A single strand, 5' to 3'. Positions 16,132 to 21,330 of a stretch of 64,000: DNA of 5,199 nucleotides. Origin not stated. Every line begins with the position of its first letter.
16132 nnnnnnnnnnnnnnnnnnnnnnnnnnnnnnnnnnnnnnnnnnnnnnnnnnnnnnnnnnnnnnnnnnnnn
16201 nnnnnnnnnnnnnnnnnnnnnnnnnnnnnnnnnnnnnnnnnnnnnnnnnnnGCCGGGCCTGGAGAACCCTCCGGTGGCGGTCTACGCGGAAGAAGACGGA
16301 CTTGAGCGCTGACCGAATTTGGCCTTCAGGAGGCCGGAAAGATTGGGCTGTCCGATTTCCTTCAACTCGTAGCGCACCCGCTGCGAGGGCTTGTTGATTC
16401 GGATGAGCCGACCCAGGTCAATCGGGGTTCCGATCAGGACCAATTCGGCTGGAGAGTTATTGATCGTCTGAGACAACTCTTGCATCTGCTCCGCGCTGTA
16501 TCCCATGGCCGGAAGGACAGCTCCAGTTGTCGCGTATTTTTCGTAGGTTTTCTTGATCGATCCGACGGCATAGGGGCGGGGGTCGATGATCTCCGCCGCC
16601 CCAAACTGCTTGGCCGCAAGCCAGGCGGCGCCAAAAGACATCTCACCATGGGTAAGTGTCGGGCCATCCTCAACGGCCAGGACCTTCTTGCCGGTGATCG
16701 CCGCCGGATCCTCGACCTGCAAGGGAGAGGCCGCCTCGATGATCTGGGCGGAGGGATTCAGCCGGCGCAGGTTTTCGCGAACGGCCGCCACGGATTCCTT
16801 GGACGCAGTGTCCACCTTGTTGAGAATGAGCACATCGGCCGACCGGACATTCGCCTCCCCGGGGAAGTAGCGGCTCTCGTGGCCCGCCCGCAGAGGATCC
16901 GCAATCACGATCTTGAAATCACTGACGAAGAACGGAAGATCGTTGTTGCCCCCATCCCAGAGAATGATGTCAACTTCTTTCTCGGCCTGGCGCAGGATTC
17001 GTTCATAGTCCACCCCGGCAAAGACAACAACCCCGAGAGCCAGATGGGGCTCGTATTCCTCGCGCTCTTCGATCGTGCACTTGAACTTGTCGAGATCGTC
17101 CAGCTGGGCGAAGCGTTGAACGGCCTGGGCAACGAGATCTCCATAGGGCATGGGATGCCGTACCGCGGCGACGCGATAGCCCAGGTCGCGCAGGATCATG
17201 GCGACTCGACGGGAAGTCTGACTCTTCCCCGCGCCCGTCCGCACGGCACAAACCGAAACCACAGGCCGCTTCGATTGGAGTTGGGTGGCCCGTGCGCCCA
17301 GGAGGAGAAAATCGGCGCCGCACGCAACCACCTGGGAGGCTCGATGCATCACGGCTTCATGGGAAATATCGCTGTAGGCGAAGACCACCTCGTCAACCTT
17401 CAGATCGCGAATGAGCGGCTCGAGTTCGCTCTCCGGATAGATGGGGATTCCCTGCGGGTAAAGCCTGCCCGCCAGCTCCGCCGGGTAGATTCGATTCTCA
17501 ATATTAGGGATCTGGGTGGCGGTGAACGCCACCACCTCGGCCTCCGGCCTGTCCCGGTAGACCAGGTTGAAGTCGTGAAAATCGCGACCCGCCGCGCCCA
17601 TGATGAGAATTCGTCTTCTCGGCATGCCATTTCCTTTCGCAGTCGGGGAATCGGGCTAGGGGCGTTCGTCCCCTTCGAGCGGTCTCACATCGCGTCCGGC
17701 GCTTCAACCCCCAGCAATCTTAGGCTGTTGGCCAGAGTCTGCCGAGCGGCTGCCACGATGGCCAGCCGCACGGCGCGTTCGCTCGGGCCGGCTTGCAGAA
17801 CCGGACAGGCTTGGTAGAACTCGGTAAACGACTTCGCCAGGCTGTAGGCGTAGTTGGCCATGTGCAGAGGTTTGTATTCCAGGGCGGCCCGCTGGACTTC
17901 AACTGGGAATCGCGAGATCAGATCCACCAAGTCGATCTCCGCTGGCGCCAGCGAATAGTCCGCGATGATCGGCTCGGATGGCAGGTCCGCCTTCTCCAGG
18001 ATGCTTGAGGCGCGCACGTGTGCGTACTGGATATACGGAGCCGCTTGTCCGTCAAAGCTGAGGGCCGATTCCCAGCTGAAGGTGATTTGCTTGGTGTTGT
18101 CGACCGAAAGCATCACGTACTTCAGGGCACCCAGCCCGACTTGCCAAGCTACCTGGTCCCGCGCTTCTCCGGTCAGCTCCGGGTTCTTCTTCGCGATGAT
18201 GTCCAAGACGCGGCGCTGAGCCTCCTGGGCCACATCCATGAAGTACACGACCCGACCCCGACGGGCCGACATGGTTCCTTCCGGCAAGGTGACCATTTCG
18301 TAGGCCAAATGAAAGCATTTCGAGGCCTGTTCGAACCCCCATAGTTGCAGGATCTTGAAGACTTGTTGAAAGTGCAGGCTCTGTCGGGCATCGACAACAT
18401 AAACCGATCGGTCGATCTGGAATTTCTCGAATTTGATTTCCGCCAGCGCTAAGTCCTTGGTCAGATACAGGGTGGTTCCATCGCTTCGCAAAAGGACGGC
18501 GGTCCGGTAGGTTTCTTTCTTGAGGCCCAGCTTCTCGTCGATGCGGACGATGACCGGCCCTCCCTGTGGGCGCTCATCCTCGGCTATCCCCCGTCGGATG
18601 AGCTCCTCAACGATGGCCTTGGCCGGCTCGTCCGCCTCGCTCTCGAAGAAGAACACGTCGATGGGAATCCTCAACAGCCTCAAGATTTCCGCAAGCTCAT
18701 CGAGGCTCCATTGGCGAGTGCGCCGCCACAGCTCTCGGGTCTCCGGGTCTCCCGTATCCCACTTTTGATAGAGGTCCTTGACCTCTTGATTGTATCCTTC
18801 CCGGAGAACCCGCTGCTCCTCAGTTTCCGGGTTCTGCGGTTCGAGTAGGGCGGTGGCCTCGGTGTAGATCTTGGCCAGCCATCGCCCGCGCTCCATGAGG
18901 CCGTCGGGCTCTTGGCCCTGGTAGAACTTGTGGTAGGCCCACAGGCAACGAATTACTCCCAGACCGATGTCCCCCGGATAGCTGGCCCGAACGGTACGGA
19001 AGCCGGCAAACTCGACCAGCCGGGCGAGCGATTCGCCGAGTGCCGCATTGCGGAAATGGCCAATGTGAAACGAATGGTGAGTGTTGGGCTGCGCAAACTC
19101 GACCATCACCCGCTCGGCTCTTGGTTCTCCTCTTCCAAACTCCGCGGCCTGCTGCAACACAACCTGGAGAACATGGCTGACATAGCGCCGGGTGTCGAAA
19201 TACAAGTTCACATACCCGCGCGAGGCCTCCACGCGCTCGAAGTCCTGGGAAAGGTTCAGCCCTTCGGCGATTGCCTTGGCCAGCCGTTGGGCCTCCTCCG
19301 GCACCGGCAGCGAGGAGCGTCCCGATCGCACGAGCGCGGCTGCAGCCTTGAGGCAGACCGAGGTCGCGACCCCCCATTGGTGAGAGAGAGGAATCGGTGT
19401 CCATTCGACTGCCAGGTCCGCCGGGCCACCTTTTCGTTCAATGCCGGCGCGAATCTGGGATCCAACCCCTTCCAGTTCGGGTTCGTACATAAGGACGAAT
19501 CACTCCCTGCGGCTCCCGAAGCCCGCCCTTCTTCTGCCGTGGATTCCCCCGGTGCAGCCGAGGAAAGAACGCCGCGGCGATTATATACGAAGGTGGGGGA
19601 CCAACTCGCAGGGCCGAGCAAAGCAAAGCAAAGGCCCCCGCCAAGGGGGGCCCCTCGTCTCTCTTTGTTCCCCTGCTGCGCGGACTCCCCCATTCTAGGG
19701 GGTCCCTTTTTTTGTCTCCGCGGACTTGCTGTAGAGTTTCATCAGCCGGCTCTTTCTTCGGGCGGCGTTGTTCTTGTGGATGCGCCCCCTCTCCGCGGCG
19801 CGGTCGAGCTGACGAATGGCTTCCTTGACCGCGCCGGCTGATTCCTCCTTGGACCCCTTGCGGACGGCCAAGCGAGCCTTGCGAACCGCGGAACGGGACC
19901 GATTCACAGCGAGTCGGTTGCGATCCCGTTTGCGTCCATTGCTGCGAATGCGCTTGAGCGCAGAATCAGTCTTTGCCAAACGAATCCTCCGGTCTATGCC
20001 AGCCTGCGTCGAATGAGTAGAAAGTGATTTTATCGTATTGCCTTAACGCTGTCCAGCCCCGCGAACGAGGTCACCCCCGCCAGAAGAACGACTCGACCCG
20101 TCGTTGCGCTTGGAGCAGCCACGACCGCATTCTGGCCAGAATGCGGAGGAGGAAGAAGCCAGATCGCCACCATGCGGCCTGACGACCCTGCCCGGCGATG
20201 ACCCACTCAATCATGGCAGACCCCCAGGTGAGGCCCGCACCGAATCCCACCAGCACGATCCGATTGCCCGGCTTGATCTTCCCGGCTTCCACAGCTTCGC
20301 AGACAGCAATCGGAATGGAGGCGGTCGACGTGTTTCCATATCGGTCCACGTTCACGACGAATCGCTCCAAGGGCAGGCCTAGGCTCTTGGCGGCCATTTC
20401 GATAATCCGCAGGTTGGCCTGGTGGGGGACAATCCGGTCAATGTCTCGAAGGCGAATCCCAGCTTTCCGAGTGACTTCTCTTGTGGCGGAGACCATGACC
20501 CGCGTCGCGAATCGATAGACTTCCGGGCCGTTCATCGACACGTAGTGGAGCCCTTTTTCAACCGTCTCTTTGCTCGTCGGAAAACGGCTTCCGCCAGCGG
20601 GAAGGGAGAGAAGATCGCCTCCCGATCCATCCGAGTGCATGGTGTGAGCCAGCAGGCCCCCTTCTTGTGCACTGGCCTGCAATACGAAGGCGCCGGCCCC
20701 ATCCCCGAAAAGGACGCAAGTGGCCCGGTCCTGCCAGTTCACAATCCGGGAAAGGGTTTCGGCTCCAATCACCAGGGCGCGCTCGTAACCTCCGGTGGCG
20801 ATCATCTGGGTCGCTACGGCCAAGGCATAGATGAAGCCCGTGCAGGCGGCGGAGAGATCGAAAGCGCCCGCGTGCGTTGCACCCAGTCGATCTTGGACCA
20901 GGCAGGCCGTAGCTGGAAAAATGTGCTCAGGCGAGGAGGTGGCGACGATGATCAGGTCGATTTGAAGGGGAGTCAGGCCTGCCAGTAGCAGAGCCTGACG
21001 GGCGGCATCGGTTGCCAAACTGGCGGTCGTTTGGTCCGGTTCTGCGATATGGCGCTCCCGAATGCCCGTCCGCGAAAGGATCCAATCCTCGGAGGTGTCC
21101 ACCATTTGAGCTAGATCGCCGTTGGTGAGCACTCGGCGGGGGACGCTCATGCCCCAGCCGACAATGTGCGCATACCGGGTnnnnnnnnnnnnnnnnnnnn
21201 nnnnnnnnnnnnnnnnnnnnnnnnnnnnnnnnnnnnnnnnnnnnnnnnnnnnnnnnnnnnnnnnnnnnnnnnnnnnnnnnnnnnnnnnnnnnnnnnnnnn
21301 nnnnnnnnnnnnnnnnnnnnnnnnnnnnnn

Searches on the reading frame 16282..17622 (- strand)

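Call 61: search_protein_families(library=pfam, proteins=[window:16282-17622:-], max_evalue=0.00001)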
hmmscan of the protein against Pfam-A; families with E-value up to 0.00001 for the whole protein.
window:16282-17622:- (446 aa): 1 family
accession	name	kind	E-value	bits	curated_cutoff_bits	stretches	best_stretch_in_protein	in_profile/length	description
PF02492.25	cobW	-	5.6e-06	26.5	20.7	1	233-295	114-179/180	CobW/HypB/UreG, nucleotide-binding domain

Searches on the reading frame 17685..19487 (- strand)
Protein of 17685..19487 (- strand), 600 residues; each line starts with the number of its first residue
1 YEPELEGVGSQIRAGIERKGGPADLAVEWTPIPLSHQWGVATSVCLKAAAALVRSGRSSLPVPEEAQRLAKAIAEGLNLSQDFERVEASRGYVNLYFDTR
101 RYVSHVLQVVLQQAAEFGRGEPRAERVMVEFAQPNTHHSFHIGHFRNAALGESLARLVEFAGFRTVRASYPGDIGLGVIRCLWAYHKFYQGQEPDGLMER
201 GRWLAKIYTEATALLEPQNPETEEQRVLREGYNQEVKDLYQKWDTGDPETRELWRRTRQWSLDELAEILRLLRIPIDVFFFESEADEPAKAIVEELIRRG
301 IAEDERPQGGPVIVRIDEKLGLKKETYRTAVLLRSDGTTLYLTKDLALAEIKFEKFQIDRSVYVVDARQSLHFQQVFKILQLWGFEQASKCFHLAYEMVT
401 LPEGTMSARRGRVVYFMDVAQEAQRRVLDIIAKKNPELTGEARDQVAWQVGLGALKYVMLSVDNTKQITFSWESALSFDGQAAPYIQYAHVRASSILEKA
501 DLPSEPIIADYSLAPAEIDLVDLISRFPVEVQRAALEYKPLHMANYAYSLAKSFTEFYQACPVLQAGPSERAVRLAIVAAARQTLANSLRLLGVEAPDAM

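Call 61: search_protein_families(library=pfam, proteins=[window:17685-19487:-], max_evalue=0.00001)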
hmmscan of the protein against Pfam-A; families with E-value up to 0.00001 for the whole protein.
window:17685-19487:- (600 aa): 2 families
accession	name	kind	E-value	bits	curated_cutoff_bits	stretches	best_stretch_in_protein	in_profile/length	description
PF00750.26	tRNA-synt_1d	-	3.9e-49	167.9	23.3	1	109-472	4-349/349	tRNA synthetases class I (R), catalytic domain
PF05746.21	DALR_1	-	1.9e-30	105.8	22.3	1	486-600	1-117/117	DALR anticodon binding domain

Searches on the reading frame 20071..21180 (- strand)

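Call 62: search_protein_families(library=pfam, proteins=[window:20071-21180:-], max_evalue=0.00001)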
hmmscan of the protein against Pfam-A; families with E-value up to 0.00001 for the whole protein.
window:20071-21180:- (369 aa): 2 families
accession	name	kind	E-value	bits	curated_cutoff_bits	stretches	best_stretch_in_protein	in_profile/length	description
PF08541.16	ACP_syn_III_C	-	6e-38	129.3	26.6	1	238-326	2-90/90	3-Oxoacyl-[acyl-carrier-protein (ACP)] synthase III C terminal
PF08545.16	ACP_syn_III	-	3e-32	110.8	24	1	107-185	1-80/80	3-Oxoacyl-[acyl-carrier-protein (ACP)] synthase III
